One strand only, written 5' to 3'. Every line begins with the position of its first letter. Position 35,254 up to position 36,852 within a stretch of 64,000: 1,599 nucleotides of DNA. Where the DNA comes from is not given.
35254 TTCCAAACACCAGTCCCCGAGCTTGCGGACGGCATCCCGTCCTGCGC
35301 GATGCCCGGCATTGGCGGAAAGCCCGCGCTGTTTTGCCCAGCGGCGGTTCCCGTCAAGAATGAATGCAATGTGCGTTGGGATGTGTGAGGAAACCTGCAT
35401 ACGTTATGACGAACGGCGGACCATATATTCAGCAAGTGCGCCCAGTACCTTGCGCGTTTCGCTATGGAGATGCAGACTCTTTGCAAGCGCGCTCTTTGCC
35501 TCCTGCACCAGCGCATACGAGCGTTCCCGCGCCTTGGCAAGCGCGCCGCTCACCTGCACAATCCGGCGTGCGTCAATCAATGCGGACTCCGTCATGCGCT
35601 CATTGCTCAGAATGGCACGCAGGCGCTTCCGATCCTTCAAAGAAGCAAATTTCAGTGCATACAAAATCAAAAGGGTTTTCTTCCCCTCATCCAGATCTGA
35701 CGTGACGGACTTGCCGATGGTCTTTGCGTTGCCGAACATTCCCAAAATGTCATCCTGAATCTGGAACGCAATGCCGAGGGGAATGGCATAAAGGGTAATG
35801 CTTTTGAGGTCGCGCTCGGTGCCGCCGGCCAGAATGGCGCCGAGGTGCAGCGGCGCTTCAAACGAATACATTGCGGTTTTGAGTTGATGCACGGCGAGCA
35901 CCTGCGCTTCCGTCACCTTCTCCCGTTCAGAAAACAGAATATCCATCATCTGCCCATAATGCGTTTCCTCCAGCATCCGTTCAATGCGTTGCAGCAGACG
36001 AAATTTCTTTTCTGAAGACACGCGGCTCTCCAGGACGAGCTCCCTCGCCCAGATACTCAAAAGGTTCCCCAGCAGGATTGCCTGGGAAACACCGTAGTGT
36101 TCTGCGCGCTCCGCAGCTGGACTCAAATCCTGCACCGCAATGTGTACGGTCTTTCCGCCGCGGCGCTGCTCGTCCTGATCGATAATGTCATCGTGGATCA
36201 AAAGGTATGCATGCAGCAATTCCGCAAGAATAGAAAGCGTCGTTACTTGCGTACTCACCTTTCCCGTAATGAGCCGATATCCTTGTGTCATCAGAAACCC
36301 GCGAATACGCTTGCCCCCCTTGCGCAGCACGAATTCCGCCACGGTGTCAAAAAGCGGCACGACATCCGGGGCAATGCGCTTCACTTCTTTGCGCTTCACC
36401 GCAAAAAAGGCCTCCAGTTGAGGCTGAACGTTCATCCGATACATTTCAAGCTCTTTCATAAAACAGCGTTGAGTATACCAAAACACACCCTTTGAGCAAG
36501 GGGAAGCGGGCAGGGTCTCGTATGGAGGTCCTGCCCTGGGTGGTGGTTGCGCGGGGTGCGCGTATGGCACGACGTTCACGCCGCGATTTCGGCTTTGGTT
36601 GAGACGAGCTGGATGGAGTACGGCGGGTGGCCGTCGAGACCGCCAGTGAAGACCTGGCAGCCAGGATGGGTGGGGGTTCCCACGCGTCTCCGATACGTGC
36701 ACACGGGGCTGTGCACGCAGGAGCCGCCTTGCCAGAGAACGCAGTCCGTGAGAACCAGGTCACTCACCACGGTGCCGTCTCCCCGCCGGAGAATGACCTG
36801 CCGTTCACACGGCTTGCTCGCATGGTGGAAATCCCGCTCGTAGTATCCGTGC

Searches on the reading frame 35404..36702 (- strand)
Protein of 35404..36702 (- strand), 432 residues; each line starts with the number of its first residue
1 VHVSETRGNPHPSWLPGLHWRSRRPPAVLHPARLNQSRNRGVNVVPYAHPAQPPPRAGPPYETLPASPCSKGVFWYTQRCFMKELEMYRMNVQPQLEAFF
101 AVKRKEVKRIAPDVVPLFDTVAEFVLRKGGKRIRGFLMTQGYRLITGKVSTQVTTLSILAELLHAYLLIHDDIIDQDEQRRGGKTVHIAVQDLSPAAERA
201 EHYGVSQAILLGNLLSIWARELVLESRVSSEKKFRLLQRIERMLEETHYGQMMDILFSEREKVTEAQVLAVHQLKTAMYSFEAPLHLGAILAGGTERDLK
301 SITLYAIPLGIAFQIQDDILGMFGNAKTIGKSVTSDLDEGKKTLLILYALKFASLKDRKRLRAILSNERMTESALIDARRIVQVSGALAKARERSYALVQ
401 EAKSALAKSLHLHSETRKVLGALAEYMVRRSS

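Call 65: search_protein_families(library=pfam, proteins=[window:35404-36702:-], max_evalue=0.001)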
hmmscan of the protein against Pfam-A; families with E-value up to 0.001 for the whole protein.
window:35404-36702:- (432 aa): 1 family
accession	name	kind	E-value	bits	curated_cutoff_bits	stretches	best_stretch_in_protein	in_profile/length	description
PF00348.22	polyprenyl_synt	-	1.6e-59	201.6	27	1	117-374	3-243/251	Polyprenyl synthetase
